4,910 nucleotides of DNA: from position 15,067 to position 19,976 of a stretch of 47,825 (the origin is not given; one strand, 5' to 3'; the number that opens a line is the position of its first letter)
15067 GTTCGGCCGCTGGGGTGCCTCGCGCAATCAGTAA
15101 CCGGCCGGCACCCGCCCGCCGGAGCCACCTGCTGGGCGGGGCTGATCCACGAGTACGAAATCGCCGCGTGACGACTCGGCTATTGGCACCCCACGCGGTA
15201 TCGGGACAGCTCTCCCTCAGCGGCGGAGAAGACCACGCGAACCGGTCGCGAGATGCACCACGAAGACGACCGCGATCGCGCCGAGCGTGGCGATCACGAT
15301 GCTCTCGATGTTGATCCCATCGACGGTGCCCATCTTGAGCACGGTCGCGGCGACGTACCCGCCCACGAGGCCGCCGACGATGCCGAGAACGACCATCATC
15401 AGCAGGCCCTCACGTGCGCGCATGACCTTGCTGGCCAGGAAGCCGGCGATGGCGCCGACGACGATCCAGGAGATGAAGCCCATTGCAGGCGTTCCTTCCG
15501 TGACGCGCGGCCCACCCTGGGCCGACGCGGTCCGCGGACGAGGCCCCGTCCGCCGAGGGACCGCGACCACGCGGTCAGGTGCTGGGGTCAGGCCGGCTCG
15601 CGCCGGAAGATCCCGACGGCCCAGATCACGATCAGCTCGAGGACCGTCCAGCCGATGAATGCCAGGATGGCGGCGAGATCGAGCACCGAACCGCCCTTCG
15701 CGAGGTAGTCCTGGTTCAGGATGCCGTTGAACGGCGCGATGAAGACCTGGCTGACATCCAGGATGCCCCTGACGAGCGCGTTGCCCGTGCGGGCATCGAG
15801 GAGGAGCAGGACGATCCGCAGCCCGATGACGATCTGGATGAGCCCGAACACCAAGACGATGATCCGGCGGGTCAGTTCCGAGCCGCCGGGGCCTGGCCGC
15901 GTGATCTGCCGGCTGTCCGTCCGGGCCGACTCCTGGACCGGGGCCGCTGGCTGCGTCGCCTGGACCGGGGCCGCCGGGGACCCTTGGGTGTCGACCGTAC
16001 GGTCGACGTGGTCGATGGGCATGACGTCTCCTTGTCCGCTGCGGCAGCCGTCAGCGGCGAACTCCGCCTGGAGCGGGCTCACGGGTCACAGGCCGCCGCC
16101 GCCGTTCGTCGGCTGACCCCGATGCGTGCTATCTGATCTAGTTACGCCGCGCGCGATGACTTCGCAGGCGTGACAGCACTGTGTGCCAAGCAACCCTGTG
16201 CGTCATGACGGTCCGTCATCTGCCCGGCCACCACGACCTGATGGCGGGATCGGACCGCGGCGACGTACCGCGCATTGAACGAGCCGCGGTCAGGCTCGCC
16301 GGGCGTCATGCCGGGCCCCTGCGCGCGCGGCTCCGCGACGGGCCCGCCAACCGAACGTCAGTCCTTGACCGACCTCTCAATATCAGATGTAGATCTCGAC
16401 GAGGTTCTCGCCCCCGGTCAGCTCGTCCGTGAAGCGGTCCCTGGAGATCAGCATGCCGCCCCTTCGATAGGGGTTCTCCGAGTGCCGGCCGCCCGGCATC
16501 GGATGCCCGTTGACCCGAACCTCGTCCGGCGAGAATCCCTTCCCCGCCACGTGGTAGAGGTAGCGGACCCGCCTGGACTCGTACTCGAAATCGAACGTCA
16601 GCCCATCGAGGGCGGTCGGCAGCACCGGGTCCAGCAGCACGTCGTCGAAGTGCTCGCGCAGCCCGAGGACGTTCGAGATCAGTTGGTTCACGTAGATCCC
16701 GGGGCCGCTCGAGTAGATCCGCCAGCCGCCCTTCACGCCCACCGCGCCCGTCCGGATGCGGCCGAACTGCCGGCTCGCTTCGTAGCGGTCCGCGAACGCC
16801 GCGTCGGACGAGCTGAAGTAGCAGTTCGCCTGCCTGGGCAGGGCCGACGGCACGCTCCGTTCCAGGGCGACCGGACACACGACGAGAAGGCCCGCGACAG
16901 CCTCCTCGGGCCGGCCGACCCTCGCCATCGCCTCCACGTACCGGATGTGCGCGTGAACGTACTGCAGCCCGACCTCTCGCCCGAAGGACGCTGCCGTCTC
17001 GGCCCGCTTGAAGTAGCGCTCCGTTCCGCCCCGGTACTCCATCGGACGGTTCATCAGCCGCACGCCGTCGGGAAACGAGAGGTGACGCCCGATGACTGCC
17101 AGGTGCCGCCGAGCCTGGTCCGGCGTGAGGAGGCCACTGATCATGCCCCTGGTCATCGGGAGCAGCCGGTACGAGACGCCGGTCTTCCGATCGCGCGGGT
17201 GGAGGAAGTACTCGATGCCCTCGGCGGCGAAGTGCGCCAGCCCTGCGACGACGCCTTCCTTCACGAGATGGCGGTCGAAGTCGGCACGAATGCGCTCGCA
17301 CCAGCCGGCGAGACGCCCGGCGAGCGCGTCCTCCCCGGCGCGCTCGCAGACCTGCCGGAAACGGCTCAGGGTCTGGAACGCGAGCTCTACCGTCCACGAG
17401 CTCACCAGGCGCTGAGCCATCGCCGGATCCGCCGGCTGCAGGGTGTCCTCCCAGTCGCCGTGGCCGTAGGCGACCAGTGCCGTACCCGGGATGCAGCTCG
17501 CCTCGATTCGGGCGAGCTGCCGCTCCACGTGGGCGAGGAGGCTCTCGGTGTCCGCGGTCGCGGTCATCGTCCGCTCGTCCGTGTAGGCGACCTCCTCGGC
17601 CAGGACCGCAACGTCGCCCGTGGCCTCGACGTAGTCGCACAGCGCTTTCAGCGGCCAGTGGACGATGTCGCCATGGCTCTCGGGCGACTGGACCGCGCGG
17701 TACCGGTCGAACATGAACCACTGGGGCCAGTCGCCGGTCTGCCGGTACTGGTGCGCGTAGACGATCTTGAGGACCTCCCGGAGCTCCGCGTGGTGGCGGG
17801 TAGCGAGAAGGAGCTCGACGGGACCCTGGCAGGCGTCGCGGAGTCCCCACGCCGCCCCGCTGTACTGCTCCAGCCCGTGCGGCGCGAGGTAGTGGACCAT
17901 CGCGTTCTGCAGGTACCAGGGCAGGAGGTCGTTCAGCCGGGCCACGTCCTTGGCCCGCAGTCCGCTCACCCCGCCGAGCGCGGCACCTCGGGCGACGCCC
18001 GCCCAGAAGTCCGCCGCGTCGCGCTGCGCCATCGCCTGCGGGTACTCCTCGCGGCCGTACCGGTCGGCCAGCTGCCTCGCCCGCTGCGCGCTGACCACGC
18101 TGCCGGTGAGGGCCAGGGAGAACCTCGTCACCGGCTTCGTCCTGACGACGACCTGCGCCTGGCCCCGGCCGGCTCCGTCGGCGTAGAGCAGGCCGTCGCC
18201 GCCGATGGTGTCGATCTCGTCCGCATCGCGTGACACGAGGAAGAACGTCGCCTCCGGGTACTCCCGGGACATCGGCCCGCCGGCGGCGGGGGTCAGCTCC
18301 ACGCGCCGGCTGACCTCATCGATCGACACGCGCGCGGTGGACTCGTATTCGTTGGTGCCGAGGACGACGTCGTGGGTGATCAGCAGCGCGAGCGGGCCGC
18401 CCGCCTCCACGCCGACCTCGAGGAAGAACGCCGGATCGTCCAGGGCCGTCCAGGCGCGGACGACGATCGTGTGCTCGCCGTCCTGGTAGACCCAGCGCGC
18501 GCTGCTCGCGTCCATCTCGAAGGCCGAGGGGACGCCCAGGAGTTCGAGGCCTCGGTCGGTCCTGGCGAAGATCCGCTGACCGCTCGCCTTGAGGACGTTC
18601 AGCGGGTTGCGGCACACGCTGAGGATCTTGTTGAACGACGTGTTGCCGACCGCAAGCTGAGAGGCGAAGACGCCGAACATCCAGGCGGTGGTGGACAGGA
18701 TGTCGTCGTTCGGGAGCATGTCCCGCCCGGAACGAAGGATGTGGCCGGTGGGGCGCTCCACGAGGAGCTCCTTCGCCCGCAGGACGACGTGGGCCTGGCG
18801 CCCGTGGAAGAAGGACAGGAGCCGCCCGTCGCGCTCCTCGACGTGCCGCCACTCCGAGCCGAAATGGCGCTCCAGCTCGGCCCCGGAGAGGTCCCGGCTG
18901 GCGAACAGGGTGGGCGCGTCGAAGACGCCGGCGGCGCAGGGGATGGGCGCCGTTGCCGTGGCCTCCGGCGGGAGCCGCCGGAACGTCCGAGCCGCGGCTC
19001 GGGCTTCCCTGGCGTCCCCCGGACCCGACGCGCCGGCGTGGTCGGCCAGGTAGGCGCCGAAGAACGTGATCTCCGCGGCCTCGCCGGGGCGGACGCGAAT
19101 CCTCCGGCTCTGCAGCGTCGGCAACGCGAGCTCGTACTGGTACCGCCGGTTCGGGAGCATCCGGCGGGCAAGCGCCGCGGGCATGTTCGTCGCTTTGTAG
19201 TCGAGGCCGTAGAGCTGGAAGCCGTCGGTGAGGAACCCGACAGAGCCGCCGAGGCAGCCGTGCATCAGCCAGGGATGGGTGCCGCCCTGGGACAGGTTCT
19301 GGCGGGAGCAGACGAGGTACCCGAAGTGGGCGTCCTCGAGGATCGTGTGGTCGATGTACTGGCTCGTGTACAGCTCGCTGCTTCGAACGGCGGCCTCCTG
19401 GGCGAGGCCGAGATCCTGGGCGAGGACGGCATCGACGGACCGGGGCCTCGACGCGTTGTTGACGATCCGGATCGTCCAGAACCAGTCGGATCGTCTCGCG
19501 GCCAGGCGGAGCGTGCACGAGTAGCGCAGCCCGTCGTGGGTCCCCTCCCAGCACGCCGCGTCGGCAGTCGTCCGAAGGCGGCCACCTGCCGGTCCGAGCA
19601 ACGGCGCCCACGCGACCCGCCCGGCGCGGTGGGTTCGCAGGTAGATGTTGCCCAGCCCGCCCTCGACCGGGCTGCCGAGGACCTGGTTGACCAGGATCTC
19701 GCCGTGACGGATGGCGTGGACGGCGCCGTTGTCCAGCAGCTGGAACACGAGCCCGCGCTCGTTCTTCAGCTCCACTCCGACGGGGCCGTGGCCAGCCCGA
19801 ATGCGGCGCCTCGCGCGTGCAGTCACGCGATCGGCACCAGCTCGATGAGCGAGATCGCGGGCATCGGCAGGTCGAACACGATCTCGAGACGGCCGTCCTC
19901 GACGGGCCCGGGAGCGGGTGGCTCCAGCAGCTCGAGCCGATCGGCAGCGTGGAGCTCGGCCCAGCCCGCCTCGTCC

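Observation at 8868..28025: Oriented palindromic box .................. plus fixed-distance -10-like hexamer, 8 copies, all intergenic and confined to 8.8-28.0 kb: a local regulon signature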

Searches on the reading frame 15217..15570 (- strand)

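Call 36: search_protein_families(library=pfam, proteins=[window:15217-15570:-], max_evalue=0.001)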
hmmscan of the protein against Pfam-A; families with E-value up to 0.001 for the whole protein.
window:15217-15570:- (117 aa): 1 family
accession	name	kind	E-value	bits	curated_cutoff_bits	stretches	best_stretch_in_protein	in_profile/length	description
PF04226.18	Transgly_assoc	-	1.4e-06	28.9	25.3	1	60-109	1-48/49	Transglycosylase associated protein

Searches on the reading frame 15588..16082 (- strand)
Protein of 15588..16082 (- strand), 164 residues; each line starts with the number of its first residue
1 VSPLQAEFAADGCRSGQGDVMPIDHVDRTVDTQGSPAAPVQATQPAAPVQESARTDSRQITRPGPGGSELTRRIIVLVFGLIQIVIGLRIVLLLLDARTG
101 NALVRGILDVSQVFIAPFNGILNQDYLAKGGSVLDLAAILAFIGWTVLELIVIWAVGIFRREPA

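Call 6: search_protein_families(library=pfam, proteins=[window:15588-16082:-], max_evalue=0.01)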
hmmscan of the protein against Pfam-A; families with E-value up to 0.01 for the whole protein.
window:15588-16082:- (164 aa): 1 family
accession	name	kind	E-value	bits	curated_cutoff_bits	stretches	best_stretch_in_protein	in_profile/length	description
PF02325.22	YGGT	-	0.00015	22.5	27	1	77-151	2-69/70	YGGT family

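Call 62: search_protein_families(library=ncbifam, proteins=[window:15588-16082:-], max_evalue=0.001)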
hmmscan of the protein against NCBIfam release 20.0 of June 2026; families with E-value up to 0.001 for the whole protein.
window:15588-16082:- (164 aa): 0 families

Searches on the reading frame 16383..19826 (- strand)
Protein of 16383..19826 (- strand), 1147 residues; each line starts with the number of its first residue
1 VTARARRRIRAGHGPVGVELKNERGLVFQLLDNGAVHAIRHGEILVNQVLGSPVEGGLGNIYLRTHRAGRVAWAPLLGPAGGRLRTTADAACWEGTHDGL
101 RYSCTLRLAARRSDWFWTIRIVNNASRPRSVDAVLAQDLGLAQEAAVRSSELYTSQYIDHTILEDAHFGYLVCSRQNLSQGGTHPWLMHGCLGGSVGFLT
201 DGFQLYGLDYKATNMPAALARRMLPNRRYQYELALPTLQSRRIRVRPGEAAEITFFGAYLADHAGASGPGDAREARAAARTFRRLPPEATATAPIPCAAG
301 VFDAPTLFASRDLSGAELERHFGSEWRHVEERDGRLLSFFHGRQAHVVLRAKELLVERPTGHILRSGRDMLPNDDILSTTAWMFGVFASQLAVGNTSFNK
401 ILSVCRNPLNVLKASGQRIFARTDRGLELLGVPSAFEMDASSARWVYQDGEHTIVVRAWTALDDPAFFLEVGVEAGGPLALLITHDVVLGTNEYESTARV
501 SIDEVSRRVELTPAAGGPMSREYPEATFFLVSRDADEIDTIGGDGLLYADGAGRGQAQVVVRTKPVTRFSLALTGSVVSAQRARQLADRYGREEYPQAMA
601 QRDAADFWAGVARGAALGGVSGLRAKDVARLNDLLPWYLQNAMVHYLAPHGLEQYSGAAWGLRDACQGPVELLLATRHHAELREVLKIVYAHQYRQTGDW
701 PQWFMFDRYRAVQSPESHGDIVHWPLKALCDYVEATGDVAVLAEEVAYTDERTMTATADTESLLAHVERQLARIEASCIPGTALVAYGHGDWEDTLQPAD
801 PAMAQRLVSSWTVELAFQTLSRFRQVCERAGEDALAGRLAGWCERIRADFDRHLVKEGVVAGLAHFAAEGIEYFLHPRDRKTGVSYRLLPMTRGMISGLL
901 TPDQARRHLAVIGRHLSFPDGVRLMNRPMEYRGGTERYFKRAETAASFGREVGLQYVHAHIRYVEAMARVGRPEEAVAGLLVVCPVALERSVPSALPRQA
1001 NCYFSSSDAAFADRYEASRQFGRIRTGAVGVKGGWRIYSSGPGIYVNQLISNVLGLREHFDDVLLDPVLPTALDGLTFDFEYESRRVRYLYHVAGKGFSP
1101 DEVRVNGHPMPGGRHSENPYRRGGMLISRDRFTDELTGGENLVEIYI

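Call 7: search_protein_families(library=pfam, proteins=[window:16383-19826:-], max_evalue=0.01)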
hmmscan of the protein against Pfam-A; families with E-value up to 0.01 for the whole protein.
window:16383-19826:- (1147 aa): 5 families
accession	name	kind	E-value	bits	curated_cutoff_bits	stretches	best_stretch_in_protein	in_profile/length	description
PF21958.2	SOGP_N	-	1.5e-80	270.4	27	1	30-257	2-225/225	SOGP N-terminal domain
PF21250.3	SOGP_2nd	-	1.9e-58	198.1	27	1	328-574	5-248/249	Glycoside phosphorylase supersandwich domain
PF06165.18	GH94_b-supersand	-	3.1e-10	40.4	23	1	61-256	51-249/251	Glycosyl hydrolase 94, supersandwich domain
PF17167.11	Glyco_hydro_94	-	3.9e-10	39.5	27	1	724-992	127-373/420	Glycosyl hydrolase 94 superfamily, catalytic domain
PF21270.2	SOGP_4th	-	5.9e-10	39.7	27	1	1055-1141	1-86/90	Glycoside phosphorylase C-terminal domain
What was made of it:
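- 16383..26474 (-): Operon of solute-binding protein, two permeases, a Glycoamylase/DUF3131-domain protein (GH144-like), GH39 and SOGP (beta-1,2-oligoglucan phosphorylase). Call 7.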
